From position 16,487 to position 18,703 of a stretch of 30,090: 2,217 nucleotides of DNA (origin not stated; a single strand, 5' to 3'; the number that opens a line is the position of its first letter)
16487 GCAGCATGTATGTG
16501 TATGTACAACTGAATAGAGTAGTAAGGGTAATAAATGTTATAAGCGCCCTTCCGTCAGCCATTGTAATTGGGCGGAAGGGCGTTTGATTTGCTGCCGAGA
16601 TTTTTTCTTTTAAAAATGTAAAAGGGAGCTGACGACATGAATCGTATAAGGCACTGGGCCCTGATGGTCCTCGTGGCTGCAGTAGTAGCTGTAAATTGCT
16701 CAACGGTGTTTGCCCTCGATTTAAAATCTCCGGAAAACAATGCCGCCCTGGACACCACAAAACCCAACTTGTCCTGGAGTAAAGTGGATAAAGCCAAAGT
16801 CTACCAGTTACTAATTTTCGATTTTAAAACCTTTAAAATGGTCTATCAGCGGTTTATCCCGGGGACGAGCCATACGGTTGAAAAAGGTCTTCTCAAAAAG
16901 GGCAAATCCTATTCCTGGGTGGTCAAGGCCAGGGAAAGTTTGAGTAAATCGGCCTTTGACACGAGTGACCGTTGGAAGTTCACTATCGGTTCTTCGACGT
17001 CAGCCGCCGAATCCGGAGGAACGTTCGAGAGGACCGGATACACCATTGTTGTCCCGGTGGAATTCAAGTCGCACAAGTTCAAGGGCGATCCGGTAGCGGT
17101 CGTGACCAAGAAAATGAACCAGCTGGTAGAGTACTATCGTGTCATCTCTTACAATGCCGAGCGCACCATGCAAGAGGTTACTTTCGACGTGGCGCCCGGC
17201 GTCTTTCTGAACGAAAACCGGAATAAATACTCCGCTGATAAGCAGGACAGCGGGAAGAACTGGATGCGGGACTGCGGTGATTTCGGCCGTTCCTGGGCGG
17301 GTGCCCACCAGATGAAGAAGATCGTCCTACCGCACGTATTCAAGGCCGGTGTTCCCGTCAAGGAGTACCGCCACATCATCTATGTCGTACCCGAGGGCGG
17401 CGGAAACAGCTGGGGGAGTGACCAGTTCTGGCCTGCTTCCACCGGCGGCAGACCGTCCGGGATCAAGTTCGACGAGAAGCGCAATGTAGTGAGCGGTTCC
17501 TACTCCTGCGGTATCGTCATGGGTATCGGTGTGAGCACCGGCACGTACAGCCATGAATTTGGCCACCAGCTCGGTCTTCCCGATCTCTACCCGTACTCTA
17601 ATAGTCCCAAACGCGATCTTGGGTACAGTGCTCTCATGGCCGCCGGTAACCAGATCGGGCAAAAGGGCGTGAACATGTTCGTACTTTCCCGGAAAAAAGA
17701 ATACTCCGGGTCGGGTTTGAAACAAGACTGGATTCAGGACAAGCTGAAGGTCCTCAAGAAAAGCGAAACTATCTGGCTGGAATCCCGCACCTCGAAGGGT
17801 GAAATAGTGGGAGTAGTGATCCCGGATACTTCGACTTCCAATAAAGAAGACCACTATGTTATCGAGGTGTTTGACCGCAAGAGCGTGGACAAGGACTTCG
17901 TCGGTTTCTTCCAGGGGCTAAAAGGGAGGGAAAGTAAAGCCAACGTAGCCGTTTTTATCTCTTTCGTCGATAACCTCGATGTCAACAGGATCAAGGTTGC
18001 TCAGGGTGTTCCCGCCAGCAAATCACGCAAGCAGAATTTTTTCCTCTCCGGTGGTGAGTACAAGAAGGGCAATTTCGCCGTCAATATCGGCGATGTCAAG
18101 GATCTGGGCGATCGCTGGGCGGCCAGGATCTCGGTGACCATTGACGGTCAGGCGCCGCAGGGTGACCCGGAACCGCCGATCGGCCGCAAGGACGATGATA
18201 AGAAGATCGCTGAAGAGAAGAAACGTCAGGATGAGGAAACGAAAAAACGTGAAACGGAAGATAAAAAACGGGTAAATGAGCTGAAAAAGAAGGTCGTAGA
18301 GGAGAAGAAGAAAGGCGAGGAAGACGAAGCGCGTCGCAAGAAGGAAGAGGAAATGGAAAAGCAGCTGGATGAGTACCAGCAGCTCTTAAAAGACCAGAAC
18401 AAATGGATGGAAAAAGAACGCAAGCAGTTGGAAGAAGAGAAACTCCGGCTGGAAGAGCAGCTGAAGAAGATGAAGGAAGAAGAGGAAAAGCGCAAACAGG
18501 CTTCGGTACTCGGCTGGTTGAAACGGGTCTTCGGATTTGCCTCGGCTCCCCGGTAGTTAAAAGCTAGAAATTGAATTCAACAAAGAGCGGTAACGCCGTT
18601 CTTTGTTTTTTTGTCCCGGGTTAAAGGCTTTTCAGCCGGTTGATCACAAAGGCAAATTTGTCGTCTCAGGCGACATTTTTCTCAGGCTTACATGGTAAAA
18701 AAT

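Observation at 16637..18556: M6-like secreted metalloprotease carrying an approximately 115-residue E/R/K single-alpha-helix-like tail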

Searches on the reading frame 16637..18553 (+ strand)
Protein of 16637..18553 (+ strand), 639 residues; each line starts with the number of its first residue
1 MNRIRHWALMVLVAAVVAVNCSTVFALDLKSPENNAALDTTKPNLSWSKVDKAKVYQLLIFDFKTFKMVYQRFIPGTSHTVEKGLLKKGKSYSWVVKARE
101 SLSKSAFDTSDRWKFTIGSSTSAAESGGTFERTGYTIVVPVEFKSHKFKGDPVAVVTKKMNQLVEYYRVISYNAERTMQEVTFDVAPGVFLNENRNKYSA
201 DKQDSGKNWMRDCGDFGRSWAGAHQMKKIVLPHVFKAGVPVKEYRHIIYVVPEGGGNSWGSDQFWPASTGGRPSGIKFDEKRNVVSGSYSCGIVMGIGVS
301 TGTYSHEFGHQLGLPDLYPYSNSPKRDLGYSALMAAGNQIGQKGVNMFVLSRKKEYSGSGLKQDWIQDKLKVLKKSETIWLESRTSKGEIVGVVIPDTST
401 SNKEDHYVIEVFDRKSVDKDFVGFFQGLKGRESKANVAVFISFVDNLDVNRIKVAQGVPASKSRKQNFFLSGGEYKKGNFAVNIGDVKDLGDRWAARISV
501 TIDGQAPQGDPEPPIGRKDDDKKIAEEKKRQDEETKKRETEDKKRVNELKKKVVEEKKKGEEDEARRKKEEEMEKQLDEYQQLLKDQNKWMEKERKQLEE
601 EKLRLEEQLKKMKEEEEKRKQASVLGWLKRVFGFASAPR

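Call 3: search_protein_families(library=pfam, proteins=[window:16637-18553:+], max_evalue=1)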
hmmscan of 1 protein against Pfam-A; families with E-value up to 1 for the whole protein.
window:16637-18553:+ (639 aa): 3 families
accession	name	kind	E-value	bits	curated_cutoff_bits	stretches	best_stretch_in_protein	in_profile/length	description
PF05547.17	Peptidase_M6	-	1.3e-05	25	22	1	293-357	218-285/294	Immune inhibitor A peptidase M6, catalytic domain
PF10462.15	Peptidase_M66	-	0.0016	17.9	20.6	1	287-316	179-208/306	Peptidase M66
PF13582.12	Reprolysin_3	-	0.077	14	22.4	1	276-314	84-120/123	Metallo-peptidase family M12B Reprolysin-like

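Call 4: search_protein_families(library=ncbifam, proteins=[window:16637-18553:+], max_evalue=1)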
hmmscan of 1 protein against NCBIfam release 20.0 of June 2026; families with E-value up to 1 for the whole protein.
window:16637-18553:+ (639 aa): 5 families
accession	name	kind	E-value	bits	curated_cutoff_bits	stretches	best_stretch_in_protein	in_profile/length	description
TIGR03296.1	M6dom_TIGR03296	domain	1.2e-14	54.9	110.8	1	157-420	25-276/286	M6 family metalloprotease domain-containing protein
NF033884.1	conj_TraO_IncI1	equivalog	0.45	9.7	225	1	497-610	75-181/381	conjugal transfer protein TraO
TIGR04526.1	predic_Ig_block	subfamily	0.68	8.8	150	0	500-616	128-249/693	putative immunoglobulin-blocking virulence protein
TIGR03499.1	FlhF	equivalog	0.85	9.5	174.15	0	522-617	63-155/286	flagellar biosynthesis GTPase FlhF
TIGR02794.1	tolA_full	equivalog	0.98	8.6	59.45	0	518-621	114-210/362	cell envelope integrity protein TolA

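Call 5: search_solved_structures(query=window:16637-18553:+, max_evalue=1, show_alignments=3)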
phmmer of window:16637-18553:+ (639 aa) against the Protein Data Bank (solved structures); distinct sequences matched with E-value up to 1: 3.
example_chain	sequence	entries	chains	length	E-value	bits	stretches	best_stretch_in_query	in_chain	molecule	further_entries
6b0x_a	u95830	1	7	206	0.01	17.3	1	509-619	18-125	Scaffold protein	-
8glv_AH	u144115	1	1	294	0.15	13.4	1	539-623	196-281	Axonemal inner arm dynein I1/f subunit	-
6sct_D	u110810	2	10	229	0.5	11.7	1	558-614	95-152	Clathrin light chain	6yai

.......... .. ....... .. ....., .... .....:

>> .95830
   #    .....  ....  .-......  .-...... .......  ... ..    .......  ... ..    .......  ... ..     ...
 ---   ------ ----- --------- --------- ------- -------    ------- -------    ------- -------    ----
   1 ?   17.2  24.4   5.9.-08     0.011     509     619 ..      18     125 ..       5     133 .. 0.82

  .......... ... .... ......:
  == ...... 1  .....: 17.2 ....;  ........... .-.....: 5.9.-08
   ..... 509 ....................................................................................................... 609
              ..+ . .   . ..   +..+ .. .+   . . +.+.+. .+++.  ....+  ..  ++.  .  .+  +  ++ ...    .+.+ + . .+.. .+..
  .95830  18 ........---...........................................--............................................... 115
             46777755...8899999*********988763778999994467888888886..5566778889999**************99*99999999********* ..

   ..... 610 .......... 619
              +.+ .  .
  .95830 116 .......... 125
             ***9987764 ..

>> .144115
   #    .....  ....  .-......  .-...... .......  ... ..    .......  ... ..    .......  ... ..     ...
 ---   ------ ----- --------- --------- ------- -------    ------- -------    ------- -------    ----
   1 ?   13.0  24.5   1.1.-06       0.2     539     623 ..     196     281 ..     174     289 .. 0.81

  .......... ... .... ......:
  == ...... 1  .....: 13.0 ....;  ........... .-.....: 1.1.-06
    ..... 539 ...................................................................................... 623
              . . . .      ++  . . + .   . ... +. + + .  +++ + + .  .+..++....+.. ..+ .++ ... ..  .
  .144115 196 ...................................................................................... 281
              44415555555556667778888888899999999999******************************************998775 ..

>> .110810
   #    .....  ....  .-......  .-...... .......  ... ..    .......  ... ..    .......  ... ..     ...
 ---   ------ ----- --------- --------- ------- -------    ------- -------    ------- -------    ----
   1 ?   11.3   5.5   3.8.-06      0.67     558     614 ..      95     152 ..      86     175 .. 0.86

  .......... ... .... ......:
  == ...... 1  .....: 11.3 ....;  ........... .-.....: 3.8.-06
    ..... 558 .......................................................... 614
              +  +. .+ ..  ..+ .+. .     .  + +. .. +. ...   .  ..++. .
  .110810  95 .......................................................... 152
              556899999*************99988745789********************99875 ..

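Call 6: find_homologous_proteins(query=window:16637-18553:+)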
Query window:16637-18553:+ (639 aa): 11 proteins with E <= 0.001 among 8000 candidates.
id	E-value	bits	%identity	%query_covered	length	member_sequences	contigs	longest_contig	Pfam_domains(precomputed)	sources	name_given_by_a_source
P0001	0.0e+0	1443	100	100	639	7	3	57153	PF05547.18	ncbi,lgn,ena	-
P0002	1.4e-255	867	64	82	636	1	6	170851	PF05547.18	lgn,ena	-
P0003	1.1e-249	848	59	99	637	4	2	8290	PF05547.18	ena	-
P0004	1.5e-204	699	58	81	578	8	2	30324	-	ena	-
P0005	3.6e-86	308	36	79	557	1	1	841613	PF05547.18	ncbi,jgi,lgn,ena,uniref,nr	ncbi:MAG: hypothetical protein CVV64_05595 [Candidatus Wallbacteria bacterium HGW-Wallbacteria-1]|jg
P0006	4.1e-86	308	40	68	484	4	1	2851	PF05547.18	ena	-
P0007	7.1e-81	290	33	77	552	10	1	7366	PF05547.18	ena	-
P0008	1.3e-70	257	33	78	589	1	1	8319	PF05547.18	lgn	-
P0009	1.6e-67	246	35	66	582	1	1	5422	PF05547.18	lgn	-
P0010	1.7e-61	226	31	78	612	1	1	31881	PF05547.18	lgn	-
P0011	1.2e-56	210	35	54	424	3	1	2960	PF05547.18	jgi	jgi:M6 family metalloprotease-like protein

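Call 10: list_cluster_members(proteins=[P0001, P0002, P0003, P0004])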
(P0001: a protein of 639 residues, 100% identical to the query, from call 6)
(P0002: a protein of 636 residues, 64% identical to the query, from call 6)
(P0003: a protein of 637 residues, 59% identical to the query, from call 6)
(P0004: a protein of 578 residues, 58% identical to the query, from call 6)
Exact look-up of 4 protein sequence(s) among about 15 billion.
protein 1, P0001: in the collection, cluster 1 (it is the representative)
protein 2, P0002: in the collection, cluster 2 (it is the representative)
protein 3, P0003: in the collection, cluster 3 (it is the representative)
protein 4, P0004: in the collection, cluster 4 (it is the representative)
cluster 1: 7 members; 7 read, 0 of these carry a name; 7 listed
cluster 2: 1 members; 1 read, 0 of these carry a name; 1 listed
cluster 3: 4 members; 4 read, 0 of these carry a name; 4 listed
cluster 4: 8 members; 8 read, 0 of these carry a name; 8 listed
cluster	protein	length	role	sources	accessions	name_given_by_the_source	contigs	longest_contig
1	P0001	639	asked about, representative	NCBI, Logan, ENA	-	-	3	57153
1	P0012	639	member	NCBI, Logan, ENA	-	-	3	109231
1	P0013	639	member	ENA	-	-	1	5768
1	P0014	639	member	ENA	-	-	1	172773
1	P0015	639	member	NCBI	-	-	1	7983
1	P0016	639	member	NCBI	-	-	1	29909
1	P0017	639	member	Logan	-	-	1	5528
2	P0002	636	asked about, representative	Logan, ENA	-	-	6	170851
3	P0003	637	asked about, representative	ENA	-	-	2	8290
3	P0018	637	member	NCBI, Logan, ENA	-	-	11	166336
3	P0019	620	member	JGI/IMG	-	-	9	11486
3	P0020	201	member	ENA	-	-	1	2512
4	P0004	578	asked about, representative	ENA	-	-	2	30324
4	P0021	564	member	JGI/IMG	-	-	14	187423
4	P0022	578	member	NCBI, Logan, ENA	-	-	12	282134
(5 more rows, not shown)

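Call 23: find_encoding_contigs(protein=P0001, flank=6000, max_places=4)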
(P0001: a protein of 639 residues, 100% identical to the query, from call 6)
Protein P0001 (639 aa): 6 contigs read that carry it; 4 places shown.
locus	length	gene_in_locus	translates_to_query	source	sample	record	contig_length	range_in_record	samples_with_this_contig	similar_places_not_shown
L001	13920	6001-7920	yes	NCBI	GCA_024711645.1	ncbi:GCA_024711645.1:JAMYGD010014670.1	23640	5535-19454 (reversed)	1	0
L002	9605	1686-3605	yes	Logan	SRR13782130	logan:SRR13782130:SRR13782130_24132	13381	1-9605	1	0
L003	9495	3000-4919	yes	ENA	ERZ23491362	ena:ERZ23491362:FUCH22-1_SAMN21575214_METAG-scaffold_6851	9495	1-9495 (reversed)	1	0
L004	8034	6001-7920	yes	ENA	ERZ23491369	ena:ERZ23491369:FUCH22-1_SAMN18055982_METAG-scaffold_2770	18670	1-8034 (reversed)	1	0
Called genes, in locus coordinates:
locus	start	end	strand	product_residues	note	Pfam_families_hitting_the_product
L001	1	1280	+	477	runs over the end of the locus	PF07143:AttH, PF17186:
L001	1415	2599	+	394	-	PF00266:Aminotran_5, PF01212:Beta_elim_lyase, PF01041:DegT_DnrJ_EryC1 (weak)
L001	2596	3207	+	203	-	PF01592:NifU_N, PF04324:Fer2_BFD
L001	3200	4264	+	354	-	PF21016:RlmN_N, PF04055:Radical_SAM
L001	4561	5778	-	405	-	PF04205:FMN_bind, PF12801:Fer4_5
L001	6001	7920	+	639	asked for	PF05547:Peptidase_M6 (weak)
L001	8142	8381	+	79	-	-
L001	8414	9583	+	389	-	PF00155:Aminotran_1_2, PF01041:DegT_DnrJ_EryC1 (weak)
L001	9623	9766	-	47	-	-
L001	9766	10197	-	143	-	PF01694:Rhomboid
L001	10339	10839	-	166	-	PF13453:Zn_ribbon_TFIIB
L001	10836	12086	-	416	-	PF00962:A_deaminase, PF19326:AMP_deaminase (weak)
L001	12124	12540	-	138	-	PF01894:YjbQ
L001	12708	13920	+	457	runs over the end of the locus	PF13176:TPR_7 (faint), PF13181:TPR_8 (faint), PF13374:TPR_10 (faint), PF13424:TPR_12 (weak), PF00515:TPR_1 (weak), PF14559:TPR_19 (weak), PF12895:ANAPC3 (weak), PF13485:Peptidase_MA_2, +7 more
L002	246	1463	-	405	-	PF04205:FMN_bind, PF12801:Fer4_5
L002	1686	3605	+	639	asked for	PF05547:Peptidase_M6 (weak)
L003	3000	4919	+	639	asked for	PF05547:Peptidase_M6 (weak)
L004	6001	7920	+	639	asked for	PF05547:Peptidase_M6 (weak)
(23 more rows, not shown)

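Call 24: find_encoding_contigs(protein=P0004, flank=6000, max_places=3)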
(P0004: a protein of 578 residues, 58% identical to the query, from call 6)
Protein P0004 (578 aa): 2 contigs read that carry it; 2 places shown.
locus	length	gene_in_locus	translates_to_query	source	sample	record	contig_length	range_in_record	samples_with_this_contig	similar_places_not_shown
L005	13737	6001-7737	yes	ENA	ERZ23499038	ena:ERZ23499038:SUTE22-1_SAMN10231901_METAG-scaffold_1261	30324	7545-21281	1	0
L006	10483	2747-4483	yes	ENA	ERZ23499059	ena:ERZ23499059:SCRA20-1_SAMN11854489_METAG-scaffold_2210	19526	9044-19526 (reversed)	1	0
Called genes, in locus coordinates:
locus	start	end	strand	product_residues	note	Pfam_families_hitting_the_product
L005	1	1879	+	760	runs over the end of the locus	PF00395:SLH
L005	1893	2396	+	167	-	-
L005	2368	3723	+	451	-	PF09985:Glucodextran_C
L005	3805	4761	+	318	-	-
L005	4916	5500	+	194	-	-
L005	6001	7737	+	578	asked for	-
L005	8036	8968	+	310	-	PF05681:Fumerase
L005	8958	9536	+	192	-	PF05683:Fumerase_C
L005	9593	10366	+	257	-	PF02254:TrkA_N (weak), PF22614:Slo-like_RCK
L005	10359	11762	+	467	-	PF00520:Ion_trans, PF07885:Ion_trans_2 (weak), PF02254:TrkA_N, PF22614:Slo-like_RCK, PF06241:Castor_Poll_mid (weak)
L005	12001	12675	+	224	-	PF04055:Radical_SAM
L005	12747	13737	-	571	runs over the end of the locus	PF13091:PLDc_2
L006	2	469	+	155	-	?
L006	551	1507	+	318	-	-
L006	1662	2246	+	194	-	-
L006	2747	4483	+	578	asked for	-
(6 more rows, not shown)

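Call 25: find_related_loci(query=A1, collection=genome_contigs, flank=8000)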
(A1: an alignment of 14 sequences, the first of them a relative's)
Query A1 (639 aa) in genome_contigs; peptide patterns used: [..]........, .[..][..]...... (x = any residue, [..] = any of these).
600 stretches matched a pattern (row limit reached: there are more); 250 encode a relative of the query (tblastn E <= 1e-3); the best 80 are kept; 80 distinct loci.
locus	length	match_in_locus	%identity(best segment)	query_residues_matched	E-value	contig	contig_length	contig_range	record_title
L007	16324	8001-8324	31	292-410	1e-9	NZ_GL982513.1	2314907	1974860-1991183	Prevotella pallens ATCC 700821 SCAFFOLD1, whole genome shotgun sequence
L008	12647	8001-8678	28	128-343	8e-9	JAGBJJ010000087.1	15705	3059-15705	MAG: Prevotella sp. isolate RGIG9172 Water_deer_Reticulum-5__c256130, whole genome shotgun sequence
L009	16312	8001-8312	33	302-403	3e-8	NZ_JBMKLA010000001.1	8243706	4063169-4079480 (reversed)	Streptomyces echiniscabiei strain WI04-05B 1, whole genome shotgun sequence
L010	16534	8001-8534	26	296-484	4e-8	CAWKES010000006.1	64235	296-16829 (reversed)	MAG: Candidatus Bathyarchaeota archaeon isolate MFD04492.bin.2.141 genome assembly, contig: contig_106531, whole genome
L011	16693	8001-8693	27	130-337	5e-8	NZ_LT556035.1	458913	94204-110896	Leyella lascolaii strain khD1, whole genome shotgun sequence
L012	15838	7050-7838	24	87-337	7e-8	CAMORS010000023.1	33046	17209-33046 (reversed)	MAG: uncultured Prevotella sp. isolate SRR873600_bin.104_metaWRAP_v1.3_MAG genome assembly, contig: NODE_2324_length_330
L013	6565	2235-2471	40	259-337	9e-8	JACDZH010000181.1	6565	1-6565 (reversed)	MAG: Paludibacter sp. isolate ppb03 NODE_681_length_6565_cov_118.441628, whole genome shotgun sequence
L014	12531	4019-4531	28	302-472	1e-7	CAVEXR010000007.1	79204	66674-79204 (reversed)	Azospirillum sp. CAG:239 isolate H07615-L1_cleanbin_000002 genome assembly, contig: Spades_H07615-L1_contig_103, whole g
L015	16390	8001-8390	30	287-410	2e-7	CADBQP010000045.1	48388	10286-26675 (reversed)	MAG: uncultured Bacteroidales bacterium isolate RUG14221 genome assembly, contig: RUG14221_asm_45, whole genome shotgun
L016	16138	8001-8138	43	302-347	3e-7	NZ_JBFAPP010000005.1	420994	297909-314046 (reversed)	Micromonospora sp. NPDC049523 NPDC049523_95_B11.ctg-0005, whole genome shotgun sequence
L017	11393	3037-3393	32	302-423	2e-7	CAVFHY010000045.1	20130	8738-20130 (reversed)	Bacteroidaceae bacterium isolate G02621-L1_cleanbin_000006 genome assembly, contig: Spades_G02621-L1_contig_952, whole g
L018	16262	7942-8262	30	247-338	1e-7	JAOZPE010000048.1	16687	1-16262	MAG: Candidatus Krumholzibacteriia bacterium isolate GMC4.metabat2.160 GMC4_3807_length_16687_cov_10.548822, whole genom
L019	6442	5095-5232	57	300-344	3e-7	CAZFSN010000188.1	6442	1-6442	MAG TPA_asm: uncultured Ignavibacteria bacterium isolate binchicken_co129_624 genome assembly, contig: NODE_41273_length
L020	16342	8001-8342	32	244-337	4e-7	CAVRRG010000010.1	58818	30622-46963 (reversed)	MAG: Calditrichota bacterium isolate MFD03551.bin.2.35 genome assembly, contig: contig_102302, whole genome shotgun sequ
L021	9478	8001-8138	43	302-347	3e-7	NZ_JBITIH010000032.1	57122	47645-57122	Micromonospora sp. NPDC050417 NPDC050417_58_G12.ctg-0032, whole genome shotgun sequence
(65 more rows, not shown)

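Call 27: predict_structure(alignment_id=A1)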
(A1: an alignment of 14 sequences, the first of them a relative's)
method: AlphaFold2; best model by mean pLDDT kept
length: 639 residues; sequences in the alignment: 14
mean_pLDDT: 71.6   pTM: 0.54
mean pLDDT of the five models: 71.6, 69.7, 69.5, 68.9, 67.5
residues with pLDDT >= 90: 86; 70-90: 310; 50-70: 146; < 50: 97
segments of 3 or more residues with pLDDT < 50: 1-3, 5-25, 120-128, 330-333, 335-345, 353-361, 428-431, 462-465, 517-525, 627-639
pLDDT, mean of each block of 10 residues (from residue 1): 42 35 58 89 93 91 82 93 85 93 83 80 35 86 92 84 73 68 88 91 85 83 89 86 88 75 76 79 76 81 70 57 50 44 45 41 60 88 74 83 83 69 53 69 75 69 56 76 86 85 81 60 49 64 59 52 56 65 76 83 84 71 50 41
secondary structure, 60 per line:
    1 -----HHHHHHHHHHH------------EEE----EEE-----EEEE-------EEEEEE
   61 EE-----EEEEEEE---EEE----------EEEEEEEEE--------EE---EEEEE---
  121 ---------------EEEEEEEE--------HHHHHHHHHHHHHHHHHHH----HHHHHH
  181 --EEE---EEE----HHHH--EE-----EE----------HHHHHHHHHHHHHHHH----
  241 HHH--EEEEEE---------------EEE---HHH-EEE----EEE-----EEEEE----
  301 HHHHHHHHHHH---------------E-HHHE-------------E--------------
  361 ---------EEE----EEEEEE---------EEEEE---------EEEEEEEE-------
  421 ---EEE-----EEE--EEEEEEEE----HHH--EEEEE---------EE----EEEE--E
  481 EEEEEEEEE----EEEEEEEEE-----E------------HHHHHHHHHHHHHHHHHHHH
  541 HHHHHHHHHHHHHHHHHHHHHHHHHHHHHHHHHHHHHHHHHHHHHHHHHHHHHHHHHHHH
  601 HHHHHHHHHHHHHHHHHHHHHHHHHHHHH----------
elements in order (helices of 4 or more, strands of 3 or more residues): H6-16 E29-31 E36-38 E44-47 E55-62 E68-74 E78-80 E91-99 E113-117 E136-143 H152-170 H175-180 E183-185 E189-191 H196-199 H221-236 E246-251 E267-269 E277-279 E284-286 E292-296 H301-311 E370-372 E377-382 E392-396 E406-413 E424-426 E432-434 E437-444 E454-458 E474-477 E480-489 E494-502 H521-629
